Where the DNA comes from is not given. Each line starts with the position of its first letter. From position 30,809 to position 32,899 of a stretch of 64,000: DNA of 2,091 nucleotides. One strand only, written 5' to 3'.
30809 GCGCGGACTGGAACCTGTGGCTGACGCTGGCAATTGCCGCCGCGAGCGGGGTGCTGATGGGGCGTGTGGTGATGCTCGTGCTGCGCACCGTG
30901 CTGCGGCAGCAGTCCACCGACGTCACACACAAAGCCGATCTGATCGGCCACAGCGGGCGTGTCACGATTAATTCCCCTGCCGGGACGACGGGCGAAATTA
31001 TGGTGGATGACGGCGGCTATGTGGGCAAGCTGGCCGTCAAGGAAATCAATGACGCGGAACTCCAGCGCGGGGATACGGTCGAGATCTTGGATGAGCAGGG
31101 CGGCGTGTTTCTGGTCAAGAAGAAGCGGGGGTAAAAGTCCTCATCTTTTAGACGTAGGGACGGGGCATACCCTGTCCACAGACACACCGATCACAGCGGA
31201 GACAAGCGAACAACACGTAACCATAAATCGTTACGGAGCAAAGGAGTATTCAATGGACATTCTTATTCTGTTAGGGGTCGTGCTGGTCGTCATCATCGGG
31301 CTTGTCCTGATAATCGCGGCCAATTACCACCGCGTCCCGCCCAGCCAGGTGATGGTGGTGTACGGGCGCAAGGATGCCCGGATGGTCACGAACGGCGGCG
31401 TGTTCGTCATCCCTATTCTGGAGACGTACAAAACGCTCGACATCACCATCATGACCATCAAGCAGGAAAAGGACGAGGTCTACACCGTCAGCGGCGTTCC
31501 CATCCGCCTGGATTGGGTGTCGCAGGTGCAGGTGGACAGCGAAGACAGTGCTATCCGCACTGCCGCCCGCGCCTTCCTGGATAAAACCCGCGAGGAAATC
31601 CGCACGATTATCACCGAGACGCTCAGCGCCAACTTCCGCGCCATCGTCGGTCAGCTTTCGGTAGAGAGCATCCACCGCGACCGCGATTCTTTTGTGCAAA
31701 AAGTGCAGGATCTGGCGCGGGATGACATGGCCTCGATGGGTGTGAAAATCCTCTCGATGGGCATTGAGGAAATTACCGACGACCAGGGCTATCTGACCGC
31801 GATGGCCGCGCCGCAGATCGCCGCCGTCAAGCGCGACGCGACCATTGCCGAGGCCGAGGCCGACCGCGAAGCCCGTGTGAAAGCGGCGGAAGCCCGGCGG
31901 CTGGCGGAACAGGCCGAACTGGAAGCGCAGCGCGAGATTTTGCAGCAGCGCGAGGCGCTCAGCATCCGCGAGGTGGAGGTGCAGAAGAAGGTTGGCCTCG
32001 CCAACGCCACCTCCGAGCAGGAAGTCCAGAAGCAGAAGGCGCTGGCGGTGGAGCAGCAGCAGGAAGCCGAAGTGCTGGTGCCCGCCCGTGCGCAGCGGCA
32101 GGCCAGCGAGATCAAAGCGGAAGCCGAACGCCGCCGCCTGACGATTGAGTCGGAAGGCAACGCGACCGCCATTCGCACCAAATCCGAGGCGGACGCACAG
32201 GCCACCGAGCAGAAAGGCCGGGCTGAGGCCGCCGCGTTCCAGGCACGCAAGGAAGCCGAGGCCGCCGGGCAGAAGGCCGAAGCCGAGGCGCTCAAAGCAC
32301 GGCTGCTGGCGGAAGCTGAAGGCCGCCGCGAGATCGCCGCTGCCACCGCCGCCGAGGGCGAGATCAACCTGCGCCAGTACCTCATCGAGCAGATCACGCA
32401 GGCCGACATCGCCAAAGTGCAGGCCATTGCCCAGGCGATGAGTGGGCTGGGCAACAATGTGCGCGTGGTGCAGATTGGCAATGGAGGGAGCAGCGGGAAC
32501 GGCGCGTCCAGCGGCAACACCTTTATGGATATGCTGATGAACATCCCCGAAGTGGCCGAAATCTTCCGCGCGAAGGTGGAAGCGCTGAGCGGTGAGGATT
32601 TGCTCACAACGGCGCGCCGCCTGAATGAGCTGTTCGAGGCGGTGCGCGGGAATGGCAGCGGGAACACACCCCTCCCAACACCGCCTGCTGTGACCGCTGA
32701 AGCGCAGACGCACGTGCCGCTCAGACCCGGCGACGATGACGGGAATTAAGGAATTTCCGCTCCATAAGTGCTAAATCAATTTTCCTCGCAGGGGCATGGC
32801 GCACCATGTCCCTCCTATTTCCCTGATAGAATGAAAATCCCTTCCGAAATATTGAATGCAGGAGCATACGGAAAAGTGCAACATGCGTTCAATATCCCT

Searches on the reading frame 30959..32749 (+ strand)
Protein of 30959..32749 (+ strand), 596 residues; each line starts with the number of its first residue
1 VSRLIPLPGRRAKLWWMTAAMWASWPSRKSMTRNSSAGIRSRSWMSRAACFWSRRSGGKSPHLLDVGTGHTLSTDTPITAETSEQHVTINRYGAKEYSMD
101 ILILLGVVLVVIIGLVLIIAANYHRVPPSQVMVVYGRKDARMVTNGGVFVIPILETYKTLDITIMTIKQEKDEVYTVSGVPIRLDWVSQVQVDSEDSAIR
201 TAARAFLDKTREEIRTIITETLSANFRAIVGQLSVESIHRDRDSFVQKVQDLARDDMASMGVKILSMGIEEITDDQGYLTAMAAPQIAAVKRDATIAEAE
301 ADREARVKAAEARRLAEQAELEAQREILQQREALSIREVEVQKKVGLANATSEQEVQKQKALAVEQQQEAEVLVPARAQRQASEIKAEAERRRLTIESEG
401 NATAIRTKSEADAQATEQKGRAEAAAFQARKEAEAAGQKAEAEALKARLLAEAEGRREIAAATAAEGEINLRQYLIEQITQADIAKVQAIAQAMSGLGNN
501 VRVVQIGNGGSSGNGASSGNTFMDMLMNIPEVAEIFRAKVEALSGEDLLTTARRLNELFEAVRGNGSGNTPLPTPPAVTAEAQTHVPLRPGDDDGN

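Call 102: search_protein_families(library=pfam, proteins=[window:30959-32749:+], max_evalue=0.0001)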
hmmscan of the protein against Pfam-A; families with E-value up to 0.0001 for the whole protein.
window:30959-32749:+ (596 aa): 1 family
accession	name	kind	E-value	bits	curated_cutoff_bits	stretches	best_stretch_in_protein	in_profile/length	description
PF01145.31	Band_7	-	6.7e-27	95.1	23.6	1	125-302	2-175/176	SPFH domain / Band 7 family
